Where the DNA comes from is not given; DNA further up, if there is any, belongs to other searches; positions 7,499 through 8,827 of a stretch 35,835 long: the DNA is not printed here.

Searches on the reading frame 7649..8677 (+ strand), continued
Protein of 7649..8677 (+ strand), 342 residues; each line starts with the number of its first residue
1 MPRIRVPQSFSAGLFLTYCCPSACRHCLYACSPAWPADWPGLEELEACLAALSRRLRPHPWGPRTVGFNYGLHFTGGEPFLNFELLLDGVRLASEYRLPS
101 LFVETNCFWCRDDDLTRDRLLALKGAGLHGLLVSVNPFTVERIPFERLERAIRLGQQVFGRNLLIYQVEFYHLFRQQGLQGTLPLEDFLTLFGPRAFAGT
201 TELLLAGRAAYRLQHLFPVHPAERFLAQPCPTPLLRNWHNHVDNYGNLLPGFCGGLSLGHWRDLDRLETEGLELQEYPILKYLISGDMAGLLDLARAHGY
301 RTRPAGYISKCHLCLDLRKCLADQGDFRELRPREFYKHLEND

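Call 59: fold_search(model_id=the predicted structure, library=pdb)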
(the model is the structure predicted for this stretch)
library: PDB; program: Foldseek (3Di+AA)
matches with E <= 10: 1771; with E <= 0.001: 27
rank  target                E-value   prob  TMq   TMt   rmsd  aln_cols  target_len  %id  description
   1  8ai4_B                1.5e-09  1.00  0.58  0.61   7.3       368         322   14  Crystal structure of radical SAM epimerase EpeE C223A mutant from Bacillus subtilis with [4Fe-4S] clusters, S-adenosyl (released 2024-01-10)
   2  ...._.                1.9e-09  1.00  0.59  0.63   7.2       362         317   14  Crystal structure of radical SAM epimerase EpeE from Bacillus subtilis with [4Fe-4S] clusters and S-adenosyl-L-homocys (released 2024-01-10)
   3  8ai4_A                2.1e-09  1.00  0.58  0.62   7.1       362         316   14  Crystal structure of radical SAM epimerase EpeE C223A mutant from Bacillus subtilis with [4Fe-4S] clusters, S-adenosyl (released 2024-01-10)
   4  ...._B                2.6e-09  1.00  0.57  0.60   7.3       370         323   14  Crystal structure of radical SAM epimerase EpeE from Bacillus subtilis with [4Fe-4S] clusters, S-adenosyl-L-homocystei (released 2024-01-10)
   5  8ai6_A                3.7e-09  1.00  0.54  0.57   8.2       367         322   14  Crystal structure of radical SAM epimerase EpeE D210A mutant from Bacillus subtilis with [4Fe-4S] clusters, S-adenosyl (released 2024-01-10)
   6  8ai3_B                3.9e-09  1.00  0.59  0.61   7.3       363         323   13  Crystal structure of radical SAM epimerase EpeE C223A mutant from Bacillus subtilis with [4Fe-4S] clusters and S-adeno (released 2024-01-10)
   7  8ai6_B                5.0e-09  1.00  0.57  0.59   7.6       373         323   14  Crystal structure of radical SAM epimerase EpeE D210A mutant from Bacillus subtilis with [4Fe-4S] clusters, S-adenosyl (released 2024-01-10)
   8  8ai3_A                7.9e-09  1.00  0.58  0.61   7.2       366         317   14  Crystal structure of radical SAM epimerase EpeE C223A mutant from Bacillus subtilis with [4Fe-4S] clusters and S-adeno (released 2024-01-10)
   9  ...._B                1.2e-08  1.00  0.58  0.61   7.5       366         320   14  Crystal structure of radical SAM epimerase EpeE from Bacillus subtilis with [4Fe-4S] clusters and S-adenosyl-L-homocys (released 2024-01-10)
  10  6efn                  1.4e-06  1.00  0.35  0.32  12.4       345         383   15  Structure of a RiPP maturase, SkfB (released 2018-10-24)
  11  7tol                  3.1e-06  1.00  0.39  0.28  17.3       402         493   13  X-ray crystal structure of glycerol dibiphytanyl glycerol tetraether - macrocyclic archaeol synthase (GDGT-MAS) from Met (released 2022-08-31)
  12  4k39_B                4.7e-06  1.00  0.43  0.41  10.6       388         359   14  Native anSMEcpe with bound AdoMet and Cp18Cys peptide (released 2013-05-08)
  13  7tom                  1.3e-05  1.00  0.39  0.28  17.4       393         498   14  X-ray crystal structure of glycerol dibiphytanyl glycerol tetraether - macrocyclic archaeol synthase (GDGT-MAS) from Met (released 2022-08-31)
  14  7wzv_B                1.5e-05  1.00  0.32  0.37   5.0       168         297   20  The structure of a Twitch Radical SAM Dehydrogenase SpeY (released 2022-12-28)
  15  4k37_A                1.7e-05  1.00  0.44  0.41   9.7       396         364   14  Native anSMEcpe with bound AdoMet (released 2013-05-08)
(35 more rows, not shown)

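Call 69: search_solved_structures(query=A4, max_evalue=1, show_alignments=2)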
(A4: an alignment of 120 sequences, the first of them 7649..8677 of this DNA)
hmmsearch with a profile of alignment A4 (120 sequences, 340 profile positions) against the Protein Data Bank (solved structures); distinct sequences matched with E-value up to 1: 8.
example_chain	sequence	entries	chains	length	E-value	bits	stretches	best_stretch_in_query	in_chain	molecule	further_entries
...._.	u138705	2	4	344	7.8e-07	31.5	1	14-147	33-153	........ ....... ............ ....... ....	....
8ai3_A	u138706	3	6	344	7.8e-07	31.5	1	14-147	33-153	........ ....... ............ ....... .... | Radical SAM core domain-containing protein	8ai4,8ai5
8ai6_A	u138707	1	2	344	7.8e-07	31.5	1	14-147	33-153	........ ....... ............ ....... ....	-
9dfn_A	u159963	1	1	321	0.34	12.9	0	71-115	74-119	Radical SAM core domain-containing protein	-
6b4c_A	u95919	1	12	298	0.4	12.7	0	64-113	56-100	Viperin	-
7n7i_A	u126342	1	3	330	0.53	12.3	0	64-113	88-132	Viperin-like enzyme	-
9dgw_A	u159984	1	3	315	0.57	12.2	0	71-113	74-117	Radical SAM core domain-containing protein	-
9dfw_A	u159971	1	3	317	0.6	12.1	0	71-113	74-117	Radical SAM core domain-containing protein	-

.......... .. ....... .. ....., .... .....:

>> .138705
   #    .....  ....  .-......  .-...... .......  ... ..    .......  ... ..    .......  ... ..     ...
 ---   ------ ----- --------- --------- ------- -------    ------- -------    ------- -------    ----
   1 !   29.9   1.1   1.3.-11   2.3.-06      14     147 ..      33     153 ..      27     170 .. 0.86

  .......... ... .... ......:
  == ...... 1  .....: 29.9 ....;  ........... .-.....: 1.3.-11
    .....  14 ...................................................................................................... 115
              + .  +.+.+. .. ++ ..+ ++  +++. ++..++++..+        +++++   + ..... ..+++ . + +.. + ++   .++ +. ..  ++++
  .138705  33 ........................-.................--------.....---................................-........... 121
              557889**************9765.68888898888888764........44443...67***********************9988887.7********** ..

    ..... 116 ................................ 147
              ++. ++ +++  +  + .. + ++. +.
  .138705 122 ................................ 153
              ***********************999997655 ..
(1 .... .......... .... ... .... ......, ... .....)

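Call 74: search_protein_families(library=ncbifam, proteins=[L090:7192-8004:+], max_evalue=1)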
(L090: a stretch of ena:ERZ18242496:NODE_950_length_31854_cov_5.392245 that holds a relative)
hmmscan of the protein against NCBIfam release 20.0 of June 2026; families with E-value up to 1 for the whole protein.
L090:7192-8004:+ (270 aa): 26 families (the best 25 are shown)
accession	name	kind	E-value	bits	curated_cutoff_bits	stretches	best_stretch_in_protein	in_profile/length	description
NF047920.1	lactonase_UilS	equivalog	1.1e-11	45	400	2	46-167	10-132/285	UilS family quorum-quenching N-acyl-homoserine lactonase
TIGR03695.1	menH_SHCHC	equivalog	9.5e-06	25.2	208.55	1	60-165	2-104/252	2-succinyl-6-hydroxy-2,4-cyclohexadiene-1-carboxylate synthase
NF045948.1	ProImpepThrmp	equivalog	2.7e-05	23.8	500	1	45-167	10-130/291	proline iminopeptidase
NF050089.1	i_nPHAscl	equivalog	3e-05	23.2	300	1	54-164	12-116/288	intracellular short-chain-length polyhydroxyalkanoate depolymerase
TIGR01249.1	pro_imino_pep_1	equivalog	4.9e-05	22.6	259.75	1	191-242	241-288/307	prolyl aminopeptidase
NF051487.1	bifunc_PcaCD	exception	6e-05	22.3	430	1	61-163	173-269/413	bifunctional 4-carboxymuconolactone decarboxylase/3-oxoadipate enol-lactonase PcaCD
NF002043.0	PRK00870.1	subfamily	0.00015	21.3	265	1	53-166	38-149/302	haloalkane dehalogenase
NF052610.1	macro_16_ester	equivalog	0.00018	21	420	1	194-243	216-263/281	alpha/beta fold macrolide esterase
NF011457.0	PRK14875.1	equivalog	0.00048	19.2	307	2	194-225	308-339/372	acetoin dehydrogenase dihydrolipoyllysine-residue acetyltransferase subunit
NF052614.1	AB_fold_OlsI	equivalog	0.00058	19.5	385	1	121-166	78-125/272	ornithine lipid biosynthesis O-acyltransferase OlsI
NF051488.1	bifunc_PcaDC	exception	0.00069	18.8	390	1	60-162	12-108/375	bifunctional 3-oxoadipate enol-lactonase/4-carboxymuconolactone decarboxylase PcaDC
NF033124.1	estX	equivalog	0.00096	18.4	600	1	194-243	215-262/280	macrolide esterase EstX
TIGR02427.1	protocat_pcaD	equivalog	0.0013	18.2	255.85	1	60-163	13-110/251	3-oxoadipate enol-lactonase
NF045632.1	hydroxlase_HsaD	equivalog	0.0027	16.7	400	1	52-180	25-149/290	4,5:9,10-diseco-3-hydroxy-5,9,17-trioxoandrosta-1(10),2-diene-4-oate hydrolase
TIGR03611.1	RutD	equivalog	0.0066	15.9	238.5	1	196-241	193-238/258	pyrimidine utilization protein D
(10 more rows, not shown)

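Call 83: search_protein_families(library=pfam, alignment_id=A6, max_evalue=0.00001)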
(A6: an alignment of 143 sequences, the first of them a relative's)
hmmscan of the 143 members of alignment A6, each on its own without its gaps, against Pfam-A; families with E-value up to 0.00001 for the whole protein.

A. member 1, L010:1859-2500:+ (213 aa): 0 families

B. families by the number of members that match (of 143 scanned): 147 families (the first 25 are shown)
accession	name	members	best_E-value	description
PF08902.16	DUF1848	5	6.2e-106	Domain of unknown function (DUF1848)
PF04493.20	Endonuclease_5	5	1.2e-76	Endonuclease V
PF21186.2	DUF6852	3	5.1e-31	Domain of unknown function (DUF6852)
PF22725.1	GFO_IDH_MocA_C3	3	2.7e-25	GFO/IDH/MocA C-terminal domain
PF00881.29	Nitroreductase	3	6.1e-25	Nitroreductase family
PF01408.29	GFO_IDH_MocA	3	1.6e-22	Oxidoreductase family, NAD-binding Rossmann fold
PF18347.7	DUF5606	3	8.5e-19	Domain of unknown function (DUF5606)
PF14512.11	TM1586_NiRdase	3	1.6e-16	Putative TM nitroreductase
PF02894.22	GFO_IDH_MocA_C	3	1e-14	Oxidoreductase family, C-terminal alpha/beta domain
PF00583.31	Acetyltransf_1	3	3.4e-13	Acetyltransferase (GNAT) family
PF02515.22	CoA_transf_3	2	3e-102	CoA-transferase family III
PF02826.25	2-Hacid_dh_C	2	2.7e-56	D-isomer specific 2-hydroxyacid dehydrogenase, NAD binding domain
PF01546.33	Peptidase_M20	2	3.7e-33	Peptidase family M20/M25/M40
PF00389.36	2-Hacid_dh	2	9.2e-26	D-isomer specific 2-hydroxyacid dehydrogenase, catalytic domain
PF07687.19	M20_dimer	2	1.9e-20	Peptidase dimerisation domain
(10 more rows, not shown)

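Call 85: search_protein_families(library=pfam, proteins=[L090:5381-5824:+], max_evalue=0.0001)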
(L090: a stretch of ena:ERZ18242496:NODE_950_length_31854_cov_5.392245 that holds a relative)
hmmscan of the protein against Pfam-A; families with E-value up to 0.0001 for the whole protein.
L090:5381-5824:+ (147 aa): 0 families
